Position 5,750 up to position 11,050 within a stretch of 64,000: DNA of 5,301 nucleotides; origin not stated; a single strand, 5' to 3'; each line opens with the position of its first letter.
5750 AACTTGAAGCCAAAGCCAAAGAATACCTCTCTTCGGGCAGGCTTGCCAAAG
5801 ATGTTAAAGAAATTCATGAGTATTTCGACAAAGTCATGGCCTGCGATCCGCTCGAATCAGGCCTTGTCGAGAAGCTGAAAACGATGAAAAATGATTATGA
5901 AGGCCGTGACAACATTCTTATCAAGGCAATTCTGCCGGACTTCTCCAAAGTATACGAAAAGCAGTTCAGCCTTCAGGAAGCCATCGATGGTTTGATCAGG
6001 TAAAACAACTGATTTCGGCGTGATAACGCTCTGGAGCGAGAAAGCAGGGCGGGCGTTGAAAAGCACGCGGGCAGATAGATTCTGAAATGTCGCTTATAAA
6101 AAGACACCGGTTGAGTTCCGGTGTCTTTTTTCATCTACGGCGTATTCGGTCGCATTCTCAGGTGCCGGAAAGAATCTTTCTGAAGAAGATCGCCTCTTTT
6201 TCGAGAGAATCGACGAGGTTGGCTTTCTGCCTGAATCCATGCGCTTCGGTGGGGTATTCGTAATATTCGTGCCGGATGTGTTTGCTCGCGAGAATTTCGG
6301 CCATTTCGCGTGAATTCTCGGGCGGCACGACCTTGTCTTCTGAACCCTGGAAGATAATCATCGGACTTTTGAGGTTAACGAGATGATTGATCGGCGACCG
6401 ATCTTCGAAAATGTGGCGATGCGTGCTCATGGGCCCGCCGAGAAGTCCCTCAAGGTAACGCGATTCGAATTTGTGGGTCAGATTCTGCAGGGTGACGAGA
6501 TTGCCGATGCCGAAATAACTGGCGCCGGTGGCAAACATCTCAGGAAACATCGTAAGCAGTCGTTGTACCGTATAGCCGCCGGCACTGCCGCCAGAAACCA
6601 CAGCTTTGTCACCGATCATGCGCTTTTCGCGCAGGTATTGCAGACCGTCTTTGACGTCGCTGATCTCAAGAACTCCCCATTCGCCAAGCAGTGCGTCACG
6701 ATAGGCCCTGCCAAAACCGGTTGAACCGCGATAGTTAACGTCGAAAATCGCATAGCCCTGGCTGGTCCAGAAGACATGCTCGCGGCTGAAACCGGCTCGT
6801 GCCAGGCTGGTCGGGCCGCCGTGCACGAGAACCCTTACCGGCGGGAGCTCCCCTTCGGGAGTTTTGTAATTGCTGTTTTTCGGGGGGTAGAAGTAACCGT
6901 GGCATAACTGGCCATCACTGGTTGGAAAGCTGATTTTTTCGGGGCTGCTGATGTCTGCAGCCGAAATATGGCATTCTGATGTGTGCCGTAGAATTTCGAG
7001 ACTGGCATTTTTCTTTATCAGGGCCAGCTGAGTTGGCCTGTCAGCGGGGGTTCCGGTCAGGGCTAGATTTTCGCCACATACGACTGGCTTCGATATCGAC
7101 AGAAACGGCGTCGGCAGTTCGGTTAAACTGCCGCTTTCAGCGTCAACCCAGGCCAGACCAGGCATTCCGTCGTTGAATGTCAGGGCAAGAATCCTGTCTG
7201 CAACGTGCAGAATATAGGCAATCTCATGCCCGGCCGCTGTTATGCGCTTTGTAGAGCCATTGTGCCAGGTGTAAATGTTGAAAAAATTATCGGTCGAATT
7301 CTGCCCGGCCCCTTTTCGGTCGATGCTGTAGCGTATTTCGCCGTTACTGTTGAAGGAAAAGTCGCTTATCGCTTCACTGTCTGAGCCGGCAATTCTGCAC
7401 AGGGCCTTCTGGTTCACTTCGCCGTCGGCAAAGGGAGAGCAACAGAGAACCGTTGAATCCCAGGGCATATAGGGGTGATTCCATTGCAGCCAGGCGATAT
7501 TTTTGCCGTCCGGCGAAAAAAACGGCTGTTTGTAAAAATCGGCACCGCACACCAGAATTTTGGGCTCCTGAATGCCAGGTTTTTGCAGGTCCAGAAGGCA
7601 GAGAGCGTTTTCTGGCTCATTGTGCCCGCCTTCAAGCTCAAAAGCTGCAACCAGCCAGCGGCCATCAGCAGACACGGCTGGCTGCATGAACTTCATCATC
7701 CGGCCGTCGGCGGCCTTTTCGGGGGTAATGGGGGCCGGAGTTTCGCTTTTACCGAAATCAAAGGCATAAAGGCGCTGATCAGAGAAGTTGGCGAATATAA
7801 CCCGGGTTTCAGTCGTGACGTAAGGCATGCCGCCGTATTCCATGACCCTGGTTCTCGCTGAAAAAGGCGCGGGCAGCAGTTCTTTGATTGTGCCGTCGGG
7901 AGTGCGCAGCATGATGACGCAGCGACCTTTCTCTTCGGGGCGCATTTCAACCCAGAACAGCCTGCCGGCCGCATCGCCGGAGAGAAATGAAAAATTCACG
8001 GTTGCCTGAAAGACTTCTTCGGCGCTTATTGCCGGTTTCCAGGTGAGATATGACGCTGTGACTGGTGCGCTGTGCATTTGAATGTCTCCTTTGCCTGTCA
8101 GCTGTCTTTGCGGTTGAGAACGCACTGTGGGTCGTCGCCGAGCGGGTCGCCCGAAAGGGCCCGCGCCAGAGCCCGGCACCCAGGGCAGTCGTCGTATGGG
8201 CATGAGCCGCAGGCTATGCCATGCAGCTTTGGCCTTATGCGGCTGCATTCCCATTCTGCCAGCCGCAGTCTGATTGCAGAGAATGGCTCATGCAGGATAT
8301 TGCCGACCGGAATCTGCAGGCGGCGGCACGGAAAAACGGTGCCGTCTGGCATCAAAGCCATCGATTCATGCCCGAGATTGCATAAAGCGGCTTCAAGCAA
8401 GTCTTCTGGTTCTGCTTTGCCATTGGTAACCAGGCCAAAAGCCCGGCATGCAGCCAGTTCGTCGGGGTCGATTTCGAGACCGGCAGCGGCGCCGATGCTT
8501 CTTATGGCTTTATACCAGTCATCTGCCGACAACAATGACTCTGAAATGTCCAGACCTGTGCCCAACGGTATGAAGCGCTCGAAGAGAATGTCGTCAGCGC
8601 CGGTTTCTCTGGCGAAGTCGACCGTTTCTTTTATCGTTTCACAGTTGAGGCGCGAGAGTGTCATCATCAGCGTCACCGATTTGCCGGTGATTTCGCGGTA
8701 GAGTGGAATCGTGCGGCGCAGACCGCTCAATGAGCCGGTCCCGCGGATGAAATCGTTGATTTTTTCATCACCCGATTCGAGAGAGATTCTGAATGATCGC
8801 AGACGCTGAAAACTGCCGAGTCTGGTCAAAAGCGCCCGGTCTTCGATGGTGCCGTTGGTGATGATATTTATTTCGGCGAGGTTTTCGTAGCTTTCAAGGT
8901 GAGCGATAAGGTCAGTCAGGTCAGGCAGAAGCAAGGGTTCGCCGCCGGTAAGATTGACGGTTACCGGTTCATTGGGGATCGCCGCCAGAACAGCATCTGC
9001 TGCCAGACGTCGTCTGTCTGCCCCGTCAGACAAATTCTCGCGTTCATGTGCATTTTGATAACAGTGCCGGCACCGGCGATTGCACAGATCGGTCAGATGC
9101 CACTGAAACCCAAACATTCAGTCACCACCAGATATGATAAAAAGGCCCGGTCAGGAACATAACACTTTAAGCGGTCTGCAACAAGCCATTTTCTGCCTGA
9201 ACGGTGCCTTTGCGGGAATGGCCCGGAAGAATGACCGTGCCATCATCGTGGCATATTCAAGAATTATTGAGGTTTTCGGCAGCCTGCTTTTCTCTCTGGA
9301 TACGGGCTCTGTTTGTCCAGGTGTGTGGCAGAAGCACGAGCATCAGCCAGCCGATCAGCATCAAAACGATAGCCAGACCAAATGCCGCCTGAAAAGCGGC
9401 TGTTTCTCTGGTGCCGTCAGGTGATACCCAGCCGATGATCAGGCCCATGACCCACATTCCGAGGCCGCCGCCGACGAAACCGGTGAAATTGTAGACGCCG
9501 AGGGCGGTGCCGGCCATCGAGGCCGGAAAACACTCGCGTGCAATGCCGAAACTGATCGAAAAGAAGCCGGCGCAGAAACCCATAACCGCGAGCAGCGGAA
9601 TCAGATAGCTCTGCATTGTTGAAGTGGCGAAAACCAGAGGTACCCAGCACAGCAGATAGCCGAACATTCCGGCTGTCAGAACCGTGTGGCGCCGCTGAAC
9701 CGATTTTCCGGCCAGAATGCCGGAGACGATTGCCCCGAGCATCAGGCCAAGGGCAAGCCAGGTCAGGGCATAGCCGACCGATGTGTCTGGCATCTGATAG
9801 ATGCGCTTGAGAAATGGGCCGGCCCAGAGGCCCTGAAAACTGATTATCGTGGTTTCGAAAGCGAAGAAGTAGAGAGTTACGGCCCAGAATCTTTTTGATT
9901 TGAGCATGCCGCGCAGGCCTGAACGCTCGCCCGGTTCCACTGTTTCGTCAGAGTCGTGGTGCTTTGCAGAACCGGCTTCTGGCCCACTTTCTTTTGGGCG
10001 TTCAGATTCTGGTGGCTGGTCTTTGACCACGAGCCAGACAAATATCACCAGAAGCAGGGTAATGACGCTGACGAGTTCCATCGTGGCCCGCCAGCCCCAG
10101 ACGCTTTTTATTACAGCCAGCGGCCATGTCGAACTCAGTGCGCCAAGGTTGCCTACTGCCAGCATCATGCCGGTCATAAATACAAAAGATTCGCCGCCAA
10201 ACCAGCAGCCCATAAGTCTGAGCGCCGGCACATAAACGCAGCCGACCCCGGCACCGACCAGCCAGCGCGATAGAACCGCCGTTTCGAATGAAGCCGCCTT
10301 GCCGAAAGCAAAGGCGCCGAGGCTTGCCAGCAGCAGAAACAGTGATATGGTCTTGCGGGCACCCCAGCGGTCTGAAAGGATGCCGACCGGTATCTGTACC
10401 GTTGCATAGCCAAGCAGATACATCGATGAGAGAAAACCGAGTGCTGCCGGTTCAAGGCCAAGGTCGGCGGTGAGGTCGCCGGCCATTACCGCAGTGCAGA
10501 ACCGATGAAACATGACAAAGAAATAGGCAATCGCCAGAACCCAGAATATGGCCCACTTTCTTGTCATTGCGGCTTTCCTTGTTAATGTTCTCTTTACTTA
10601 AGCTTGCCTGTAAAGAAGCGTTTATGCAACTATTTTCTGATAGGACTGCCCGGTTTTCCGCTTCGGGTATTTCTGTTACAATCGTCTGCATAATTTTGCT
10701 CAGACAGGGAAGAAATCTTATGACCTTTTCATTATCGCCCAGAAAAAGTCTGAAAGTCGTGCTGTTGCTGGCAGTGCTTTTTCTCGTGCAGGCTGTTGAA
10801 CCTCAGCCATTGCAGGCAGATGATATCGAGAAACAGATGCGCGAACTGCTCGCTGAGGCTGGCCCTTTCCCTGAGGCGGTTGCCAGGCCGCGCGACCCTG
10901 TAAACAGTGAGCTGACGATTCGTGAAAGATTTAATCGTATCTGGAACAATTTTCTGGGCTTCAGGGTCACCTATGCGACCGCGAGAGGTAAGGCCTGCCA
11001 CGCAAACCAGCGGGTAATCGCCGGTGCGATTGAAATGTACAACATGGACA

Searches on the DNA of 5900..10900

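Call 57: search_rna_families(source=window, start=5900, end=10900, threshold=evalue, max_evalue=1)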
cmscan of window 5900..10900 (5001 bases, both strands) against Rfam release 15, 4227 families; matches with E-value up to 1: 0.
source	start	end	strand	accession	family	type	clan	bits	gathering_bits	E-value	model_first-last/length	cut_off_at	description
